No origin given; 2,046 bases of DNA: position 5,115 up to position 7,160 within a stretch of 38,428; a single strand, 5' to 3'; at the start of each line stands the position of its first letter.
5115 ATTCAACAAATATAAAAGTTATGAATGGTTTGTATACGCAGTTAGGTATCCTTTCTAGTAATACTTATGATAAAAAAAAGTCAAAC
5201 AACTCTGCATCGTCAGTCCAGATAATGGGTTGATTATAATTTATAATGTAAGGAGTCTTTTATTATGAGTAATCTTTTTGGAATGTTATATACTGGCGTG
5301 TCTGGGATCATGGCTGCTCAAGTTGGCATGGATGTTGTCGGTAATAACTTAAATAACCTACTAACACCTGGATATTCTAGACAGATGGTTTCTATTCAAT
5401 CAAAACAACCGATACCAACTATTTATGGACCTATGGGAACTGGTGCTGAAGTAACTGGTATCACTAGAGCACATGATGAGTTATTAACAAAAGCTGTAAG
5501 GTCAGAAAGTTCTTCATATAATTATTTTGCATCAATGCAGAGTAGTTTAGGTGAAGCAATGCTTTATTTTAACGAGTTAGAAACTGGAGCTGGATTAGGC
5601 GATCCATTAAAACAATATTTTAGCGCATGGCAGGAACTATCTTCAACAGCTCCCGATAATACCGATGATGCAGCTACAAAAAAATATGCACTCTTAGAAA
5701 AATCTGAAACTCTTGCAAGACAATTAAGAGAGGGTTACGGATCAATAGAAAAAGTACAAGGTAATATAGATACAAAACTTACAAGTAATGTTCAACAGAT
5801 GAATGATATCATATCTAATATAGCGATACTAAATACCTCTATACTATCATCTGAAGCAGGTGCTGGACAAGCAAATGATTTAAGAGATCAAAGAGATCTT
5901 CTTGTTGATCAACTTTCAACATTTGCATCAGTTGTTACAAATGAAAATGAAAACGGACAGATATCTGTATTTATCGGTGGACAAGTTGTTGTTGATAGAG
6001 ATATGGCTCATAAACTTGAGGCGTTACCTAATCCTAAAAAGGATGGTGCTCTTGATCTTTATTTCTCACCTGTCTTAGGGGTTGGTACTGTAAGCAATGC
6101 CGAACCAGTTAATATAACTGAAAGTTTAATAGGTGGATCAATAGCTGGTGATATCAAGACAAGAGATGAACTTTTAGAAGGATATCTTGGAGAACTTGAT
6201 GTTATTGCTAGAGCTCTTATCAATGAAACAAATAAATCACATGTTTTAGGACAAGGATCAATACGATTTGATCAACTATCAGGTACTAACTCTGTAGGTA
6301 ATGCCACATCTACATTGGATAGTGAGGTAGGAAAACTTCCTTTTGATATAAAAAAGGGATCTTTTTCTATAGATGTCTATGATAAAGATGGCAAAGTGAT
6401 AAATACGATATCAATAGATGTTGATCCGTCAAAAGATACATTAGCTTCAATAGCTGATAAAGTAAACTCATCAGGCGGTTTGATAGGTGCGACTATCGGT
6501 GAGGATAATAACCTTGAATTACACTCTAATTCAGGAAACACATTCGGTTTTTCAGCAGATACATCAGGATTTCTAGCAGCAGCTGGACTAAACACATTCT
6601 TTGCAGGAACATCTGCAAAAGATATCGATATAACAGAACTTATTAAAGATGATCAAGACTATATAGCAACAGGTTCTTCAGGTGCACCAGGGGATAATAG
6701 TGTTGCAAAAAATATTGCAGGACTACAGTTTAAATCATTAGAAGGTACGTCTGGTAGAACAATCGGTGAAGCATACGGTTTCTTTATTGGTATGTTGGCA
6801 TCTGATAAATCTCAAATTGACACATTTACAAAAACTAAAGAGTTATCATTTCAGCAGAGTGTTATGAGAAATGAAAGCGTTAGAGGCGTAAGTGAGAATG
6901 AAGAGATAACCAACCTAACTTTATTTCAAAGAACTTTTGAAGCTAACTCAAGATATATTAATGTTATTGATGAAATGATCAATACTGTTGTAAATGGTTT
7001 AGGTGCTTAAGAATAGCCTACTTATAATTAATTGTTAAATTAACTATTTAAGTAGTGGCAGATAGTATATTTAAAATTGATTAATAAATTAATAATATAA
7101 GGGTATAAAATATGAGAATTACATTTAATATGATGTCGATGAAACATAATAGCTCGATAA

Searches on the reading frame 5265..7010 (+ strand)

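Call 7: search_protein_families(library=pfam, proteins=[window:5265-7010:+])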
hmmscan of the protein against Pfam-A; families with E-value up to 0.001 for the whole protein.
window:5265-7010:+ (581 aa): 3 families
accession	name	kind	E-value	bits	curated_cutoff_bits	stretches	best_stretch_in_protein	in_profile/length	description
PF22638.1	FlgK_D1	-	2.7e-44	151.9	28.6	1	107-330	11-222/233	Flagellar hook-associated protein FlgK helical domain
PF06429.18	Flg_bbr_C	-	1.1e-06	28.5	23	1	541-577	9-45/46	Flagellar basal body rod FlgEFG protein C-terminal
PF00460.25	Flg_bb_rod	-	2.3e-06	27.9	20.7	1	8-37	1-30/31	Flagella basal body rod protein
